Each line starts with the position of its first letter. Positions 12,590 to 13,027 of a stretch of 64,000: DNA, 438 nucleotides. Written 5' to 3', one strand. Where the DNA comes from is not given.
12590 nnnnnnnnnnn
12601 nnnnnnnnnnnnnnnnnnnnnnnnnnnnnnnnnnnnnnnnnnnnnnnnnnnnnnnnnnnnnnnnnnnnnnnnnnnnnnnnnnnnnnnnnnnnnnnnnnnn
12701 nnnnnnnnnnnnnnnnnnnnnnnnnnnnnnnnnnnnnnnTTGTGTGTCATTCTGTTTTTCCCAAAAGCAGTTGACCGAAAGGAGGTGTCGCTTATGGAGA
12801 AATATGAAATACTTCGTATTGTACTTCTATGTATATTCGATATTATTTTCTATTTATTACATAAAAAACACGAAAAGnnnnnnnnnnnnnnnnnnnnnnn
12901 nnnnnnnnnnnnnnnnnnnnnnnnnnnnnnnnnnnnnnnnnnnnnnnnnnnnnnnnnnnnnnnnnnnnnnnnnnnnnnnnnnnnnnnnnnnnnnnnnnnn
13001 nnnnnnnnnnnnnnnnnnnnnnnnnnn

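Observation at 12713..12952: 28-aa hydrophobic mini-ORF with strong RBS enclosed by about 27-bp inverted repeats in an otherwise empty 600-bp gap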

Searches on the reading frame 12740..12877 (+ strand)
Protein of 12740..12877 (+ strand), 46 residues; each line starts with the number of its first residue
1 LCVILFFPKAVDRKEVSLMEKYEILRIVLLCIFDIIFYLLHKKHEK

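Call 10: search_protein_families(library=pfam, proteins=[window:12740-12877:+], max_evalue=10)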
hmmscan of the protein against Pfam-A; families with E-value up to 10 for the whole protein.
seq(46 aa): 0 families

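Call 11: search_protein_families(library=ncbifam, proteins=[window:12740-12877:+], max_evalue=10)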
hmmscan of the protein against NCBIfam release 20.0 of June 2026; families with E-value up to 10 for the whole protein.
seq(46 aa): 0 families

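Call 18: find_homologous_proteins(query=window:12740-12877:+, max_evalue=10)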
Query seq(46 aa): no candidate shares three 5-residue words with the query. No homologue found.

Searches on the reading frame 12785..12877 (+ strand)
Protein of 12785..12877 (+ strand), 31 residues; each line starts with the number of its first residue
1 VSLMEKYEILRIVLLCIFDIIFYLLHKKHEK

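Call 10: search_protein_families(library=pfam, proteins=[window:12794-12877:+], max_evalue=10)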
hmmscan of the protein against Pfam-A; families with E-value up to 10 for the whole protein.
seq(28 aa): 0 families

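Call 11: search_protein_families(library=ncbifam, proteins=[window:12794-12877:+], max_evalue=10)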
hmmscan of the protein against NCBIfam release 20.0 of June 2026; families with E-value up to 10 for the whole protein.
seq(28 aa): 0 families

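Call 48: search_protein_representatives(protein=window:12785-12877:+)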
Query: 31 residues. Proteins with E-value up to 0.001 (for the whole library): 1; up to 1e-10: 0; up to 1e-30: 0. The best 1 are listed.
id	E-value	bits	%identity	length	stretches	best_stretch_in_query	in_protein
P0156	3.3e-04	35.5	72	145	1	3-31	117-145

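Call 50: list_cluster_members(proteins=[P0156, P0036])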
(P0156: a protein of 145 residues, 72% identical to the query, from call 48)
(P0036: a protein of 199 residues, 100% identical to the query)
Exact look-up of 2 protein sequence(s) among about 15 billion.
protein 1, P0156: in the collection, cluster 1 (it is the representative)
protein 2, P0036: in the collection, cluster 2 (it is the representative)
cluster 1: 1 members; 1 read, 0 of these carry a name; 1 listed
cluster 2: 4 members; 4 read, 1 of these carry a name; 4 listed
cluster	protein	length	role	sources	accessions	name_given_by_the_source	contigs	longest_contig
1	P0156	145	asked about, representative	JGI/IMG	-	-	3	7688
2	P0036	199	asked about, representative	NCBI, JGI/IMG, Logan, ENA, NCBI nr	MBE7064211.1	MAG: ECF transporter S component [Ruminococcaceae bacterium] | ECF transporter S component [Oscillospiraceae bacterium]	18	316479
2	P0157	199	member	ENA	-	-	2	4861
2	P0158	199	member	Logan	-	-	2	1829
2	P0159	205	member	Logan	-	-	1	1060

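Call 68: search_protein_families(library=padloc, proteins=[window:12794-12877:+], max_evalue=10)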
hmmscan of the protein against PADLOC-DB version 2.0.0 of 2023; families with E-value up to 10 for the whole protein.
seq(28 aa): 0 families

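Call 69: search_protein_families(library=phrogs, proteins=[window:12794-12877:+], max_evalue=10)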
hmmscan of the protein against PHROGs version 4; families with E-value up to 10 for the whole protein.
seq(28 aa): 2 families
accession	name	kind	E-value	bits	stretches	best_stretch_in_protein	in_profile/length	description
phrog_8289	-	other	0.062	13.6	1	4-26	370-392/398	aminoacid permease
phrog_24120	-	unknown function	0.16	13.1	1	7-17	14-24/40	-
